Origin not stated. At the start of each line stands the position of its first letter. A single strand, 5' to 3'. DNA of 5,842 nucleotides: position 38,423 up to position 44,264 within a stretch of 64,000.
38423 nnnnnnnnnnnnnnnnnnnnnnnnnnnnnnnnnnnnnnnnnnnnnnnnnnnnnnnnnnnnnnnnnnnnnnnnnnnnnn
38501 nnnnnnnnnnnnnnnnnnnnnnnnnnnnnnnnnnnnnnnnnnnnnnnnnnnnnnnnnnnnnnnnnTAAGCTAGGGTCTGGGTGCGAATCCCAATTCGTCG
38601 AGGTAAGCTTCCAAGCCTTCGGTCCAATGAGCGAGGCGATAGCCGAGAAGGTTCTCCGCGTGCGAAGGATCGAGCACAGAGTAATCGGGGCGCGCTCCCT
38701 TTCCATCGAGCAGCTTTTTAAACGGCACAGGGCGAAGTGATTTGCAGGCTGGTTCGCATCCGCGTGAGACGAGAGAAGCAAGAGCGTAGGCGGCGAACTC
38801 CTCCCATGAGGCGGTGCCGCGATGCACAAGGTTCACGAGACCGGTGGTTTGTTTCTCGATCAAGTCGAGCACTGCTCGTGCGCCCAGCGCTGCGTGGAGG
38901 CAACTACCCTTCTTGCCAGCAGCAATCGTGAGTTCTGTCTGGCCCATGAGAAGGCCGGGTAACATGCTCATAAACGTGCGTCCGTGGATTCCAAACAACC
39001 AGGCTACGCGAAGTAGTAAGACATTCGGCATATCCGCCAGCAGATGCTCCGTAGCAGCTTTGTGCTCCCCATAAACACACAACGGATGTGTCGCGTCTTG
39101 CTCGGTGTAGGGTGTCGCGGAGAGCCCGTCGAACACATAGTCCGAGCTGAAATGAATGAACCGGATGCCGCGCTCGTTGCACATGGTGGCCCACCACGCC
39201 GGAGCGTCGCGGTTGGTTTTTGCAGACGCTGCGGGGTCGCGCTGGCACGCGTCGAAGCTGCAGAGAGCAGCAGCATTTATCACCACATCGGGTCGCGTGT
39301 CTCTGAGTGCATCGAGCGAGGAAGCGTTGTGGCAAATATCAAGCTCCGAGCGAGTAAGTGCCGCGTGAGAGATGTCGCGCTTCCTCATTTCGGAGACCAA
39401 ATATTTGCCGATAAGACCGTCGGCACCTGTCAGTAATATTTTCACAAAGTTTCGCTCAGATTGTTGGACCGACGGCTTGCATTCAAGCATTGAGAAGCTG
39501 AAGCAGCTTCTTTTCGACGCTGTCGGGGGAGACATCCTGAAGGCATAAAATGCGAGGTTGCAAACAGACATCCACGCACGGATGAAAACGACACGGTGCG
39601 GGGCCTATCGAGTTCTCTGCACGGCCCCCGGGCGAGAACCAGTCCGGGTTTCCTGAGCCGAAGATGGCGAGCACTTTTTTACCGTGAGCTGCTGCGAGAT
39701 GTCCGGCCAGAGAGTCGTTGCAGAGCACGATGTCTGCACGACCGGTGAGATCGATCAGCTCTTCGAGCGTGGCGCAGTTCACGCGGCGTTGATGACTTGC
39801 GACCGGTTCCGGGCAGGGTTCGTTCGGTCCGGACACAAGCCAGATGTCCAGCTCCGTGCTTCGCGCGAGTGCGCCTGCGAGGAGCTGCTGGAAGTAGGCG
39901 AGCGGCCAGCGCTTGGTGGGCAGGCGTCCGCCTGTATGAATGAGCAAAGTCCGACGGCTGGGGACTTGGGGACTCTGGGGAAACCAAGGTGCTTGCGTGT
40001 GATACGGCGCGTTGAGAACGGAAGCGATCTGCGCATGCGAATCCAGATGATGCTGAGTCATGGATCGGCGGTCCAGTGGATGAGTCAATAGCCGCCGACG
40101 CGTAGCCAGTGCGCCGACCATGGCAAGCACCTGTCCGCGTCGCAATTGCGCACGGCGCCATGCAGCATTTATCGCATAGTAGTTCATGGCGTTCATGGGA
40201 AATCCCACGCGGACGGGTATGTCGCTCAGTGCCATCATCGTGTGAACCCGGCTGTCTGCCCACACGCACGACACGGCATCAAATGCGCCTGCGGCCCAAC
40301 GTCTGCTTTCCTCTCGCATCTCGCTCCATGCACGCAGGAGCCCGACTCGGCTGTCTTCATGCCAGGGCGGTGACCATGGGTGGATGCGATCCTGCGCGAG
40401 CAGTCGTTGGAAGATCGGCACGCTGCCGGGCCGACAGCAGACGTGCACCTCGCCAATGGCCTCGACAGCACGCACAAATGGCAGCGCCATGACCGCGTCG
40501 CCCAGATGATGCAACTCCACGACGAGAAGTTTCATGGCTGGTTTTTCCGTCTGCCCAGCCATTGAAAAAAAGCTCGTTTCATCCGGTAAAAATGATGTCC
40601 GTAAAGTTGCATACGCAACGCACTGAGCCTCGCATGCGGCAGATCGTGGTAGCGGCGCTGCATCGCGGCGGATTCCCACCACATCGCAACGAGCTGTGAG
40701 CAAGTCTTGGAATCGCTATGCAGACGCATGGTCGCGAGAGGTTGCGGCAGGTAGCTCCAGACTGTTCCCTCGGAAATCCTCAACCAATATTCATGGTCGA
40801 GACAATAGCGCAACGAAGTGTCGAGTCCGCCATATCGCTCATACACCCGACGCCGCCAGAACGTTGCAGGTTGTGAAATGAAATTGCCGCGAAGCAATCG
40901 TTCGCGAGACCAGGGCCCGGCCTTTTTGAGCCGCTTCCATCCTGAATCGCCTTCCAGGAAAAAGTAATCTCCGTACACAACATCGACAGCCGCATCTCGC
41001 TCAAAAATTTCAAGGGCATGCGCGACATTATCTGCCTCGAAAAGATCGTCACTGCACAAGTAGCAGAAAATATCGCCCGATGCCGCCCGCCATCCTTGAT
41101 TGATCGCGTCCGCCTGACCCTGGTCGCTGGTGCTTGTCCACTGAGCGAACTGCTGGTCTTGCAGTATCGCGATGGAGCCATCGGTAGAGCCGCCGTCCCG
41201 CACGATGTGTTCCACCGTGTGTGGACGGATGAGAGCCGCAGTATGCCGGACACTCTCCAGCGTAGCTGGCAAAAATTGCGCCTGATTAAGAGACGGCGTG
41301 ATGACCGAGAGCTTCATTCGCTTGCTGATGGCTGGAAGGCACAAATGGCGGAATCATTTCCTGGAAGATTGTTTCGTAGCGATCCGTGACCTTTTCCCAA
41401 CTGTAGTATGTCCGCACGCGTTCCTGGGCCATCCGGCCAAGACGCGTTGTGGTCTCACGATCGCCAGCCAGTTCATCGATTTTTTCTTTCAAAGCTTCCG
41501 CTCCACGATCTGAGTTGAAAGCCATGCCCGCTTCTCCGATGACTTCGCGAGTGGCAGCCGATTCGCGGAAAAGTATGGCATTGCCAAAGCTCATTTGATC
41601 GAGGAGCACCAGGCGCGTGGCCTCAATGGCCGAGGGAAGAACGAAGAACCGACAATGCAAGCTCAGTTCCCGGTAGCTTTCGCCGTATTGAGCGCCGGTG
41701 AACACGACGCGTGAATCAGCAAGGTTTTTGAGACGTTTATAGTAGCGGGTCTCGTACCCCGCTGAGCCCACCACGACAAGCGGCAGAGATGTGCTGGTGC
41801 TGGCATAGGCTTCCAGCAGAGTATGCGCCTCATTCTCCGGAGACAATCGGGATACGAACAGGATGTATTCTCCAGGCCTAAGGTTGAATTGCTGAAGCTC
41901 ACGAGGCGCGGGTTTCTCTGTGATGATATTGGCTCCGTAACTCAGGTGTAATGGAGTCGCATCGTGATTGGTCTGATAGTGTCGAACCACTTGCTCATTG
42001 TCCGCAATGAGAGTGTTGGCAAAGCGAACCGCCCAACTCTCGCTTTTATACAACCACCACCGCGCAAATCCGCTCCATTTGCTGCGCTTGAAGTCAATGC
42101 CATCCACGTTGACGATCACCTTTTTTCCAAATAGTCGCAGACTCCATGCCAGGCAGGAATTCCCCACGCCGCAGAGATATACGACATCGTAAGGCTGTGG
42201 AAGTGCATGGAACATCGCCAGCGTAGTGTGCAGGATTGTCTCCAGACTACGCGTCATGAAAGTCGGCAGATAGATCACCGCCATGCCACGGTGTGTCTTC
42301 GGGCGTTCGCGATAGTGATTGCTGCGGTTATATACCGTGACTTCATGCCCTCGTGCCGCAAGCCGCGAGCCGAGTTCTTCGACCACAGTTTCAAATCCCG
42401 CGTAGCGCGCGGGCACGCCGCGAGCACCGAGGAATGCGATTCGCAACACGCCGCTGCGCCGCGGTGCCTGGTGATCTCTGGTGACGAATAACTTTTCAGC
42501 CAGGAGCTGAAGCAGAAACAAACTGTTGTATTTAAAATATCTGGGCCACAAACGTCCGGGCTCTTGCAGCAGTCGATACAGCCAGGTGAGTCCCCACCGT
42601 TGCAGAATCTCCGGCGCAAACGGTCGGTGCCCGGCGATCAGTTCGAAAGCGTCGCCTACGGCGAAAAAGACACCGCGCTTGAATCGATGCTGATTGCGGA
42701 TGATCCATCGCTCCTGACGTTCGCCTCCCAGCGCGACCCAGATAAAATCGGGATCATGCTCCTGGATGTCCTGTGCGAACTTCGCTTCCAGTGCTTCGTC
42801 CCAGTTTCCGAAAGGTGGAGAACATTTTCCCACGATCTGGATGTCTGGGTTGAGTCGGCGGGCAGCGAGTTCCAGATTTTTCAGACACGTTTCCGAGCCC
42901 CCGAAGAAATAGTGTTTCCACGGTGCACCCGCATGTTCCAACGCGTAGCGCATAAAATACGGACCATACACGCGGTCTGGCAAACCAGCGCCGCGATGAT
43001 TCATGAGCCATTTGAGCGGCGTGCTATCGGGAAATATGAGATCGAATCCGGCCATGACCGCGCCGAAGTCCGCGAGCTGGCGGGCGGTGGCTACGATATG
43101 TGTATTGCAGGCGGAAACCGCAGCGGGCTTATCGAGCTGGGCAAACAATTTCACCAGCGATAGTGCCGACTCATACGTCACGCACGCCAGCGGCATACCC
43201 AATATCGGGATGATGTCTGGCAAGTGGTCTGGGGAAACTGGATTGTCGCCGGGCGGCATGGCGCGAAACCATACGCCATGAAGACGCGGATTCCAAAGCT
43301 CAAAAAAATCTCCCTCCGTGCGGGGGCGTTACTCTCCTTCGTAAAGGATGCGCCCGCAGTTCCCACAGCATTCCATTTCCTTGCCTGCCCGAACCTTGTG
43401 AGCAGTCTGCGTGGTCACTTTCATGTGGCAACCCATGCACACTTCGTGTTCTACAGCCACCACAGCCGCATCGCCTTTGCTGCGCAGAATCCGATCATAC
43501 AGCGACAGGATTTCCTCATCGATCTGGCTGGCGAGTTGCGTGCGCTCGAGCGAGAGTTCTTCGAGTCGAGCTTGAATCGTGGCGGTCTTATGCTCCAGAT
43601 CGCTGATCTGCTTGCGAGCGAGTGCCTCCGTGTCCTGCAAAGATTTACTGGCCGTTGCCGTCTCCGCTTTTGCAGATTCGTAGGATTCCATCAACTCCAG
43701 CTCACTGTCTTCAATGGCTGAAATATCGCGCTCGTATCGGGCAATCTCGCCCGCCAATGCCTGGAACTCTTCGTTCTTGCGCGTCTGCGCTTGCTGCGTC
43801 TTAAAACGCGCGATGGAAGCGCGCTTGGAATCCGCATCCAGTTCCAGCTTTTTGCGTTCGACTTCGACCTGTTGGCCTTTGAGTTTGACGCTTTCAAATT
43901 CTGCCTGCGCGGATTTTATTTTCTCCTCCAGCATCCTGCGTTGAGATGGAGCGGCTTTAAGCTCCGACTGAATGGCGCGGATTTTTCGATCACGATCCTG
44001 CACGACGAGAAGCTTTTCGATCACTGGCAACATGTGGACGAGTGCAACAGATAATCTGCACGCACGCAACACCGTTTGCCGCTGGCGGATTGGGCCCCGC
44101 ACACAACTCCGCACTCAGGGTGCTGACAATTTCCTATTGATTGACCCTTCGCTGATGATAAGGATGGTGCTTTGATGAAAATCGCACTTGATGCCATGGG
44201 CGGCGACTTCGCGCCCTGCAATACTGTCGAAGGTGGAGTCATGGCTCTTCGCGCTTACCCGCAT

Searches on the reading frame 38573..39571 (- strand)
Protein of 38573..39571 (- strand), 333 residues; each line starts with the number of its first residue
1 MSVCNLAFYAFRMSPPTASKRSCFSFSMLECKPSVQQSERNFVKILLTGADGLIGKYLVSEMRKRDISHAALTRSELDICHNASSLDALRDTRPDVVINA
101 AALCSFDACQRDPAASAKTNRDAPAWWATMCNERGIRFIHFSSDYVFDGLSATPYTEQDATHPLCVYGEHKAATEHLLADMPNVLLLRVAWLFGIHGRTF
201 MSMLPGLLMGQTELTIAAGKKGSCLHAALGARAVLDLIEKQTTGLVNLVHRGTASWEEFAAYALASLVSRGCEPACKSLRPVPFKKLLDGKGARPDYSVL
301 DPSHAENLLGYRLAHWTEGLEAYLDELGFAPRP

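Call 22: search_protein_families(library=ncbifam, proteins=[window:38573-39571:-], max_evalue=1e-10)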
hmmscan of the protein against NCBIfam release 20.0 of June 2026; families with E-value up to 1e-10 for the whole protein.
window:38573-39571:- (333 aa): 2 families
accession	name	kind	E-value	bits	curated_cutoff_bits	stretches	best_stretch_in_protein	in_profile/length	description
TIGR01214.1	rmlD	equivalog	6.5e-59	199.3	224.05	1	44-326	1-284/285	dTDP-4-dehydrorhamnose reductase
NF007440.0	PRK09987.1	equivalog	2.9e-32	112.2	308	1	45-327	3-293/299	dTDP-4-dehydrorhamnose reductase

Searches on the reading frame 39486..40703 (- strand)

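Call 23: search_protein_families(library=ncbifam, proteins=[window:39486-40703:-], max_evalue=1e-10)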
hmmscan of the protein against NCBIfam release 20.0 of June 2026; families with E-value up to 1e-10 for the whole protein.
window:39486-40703:- (406 aa): 1 family
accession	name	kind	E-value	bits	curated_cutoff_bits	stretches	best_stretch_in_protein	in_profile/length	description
TIGR02195.1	heptsyl_trn_II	equivalog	2.2e-11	43.5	134.6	1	160-404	99-338/339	lipopolysaccharide heptosyltransferase II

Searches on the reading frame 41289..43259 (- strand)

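Call 23: search_protein_families(library=ncbifam, proteins=[window:41289-43259:-], max_evalue=1e-10)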
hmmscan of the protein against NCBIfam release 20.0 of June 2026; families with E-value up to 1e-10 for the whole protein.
window:41289-43259:- (657 aa): 6 families
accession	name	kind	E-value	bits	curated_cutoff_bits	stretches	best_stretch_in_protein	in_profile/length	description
NF046071.1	B1-4RhmsylTfaseCps2T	equivalog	9.1e-33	113.6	500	1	275-632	5-384/384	beta 1-4 rhamnosyltransferase Cps2T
TIGR00696.1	wecG_tagA_cpsF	superfamily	5.3e-29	101.2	69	1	69-241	3-173/178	WecB/TagA/CpsF family glycosyltransferase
NF041872.1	EPS_EpsA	equivalog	3e-22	79.2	500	1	26-255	27-257/265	exopolysaccharide biosynthesis glycosyltransferase EpsA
NF041710.1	UDPacetylman_taseTarA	equivalog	1.2e-20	74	350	1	19-237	11-227/247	N-acetylglucosaminyldiphosphoundecaprenol N-acetyl-beta-D-mannosaminyltransferase TarA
NF002980.1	PRK03692.1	equivalog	6.8e-14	51.9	323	1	117-238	106-223/240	lipopolysaccharide N-acetylmannosaminouronosyltransferase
TIGR02149.1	glgA_Coryne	subfamily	8.2e-11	41.6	302.4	0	456-635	196-390/391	glycogen synthase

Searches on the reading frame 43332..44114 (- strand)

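Call 23: search_protein_families(library=ncbifam, proteins=[window:43332-44114:-], max_evalue=1e-10)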
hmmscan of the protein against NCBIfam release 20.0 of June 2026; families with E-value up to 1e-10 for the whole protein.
window:43332-44114:- (261 aa): 1 family
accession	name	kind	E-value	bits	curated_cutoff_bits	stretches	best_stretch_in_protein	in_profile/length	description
NF047363.1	Zn_ribbon_CdsZ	equivalog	2.4e-29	102.5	275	1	46-258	26-231/251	zinc ribbon domain regulatory protein CdsZ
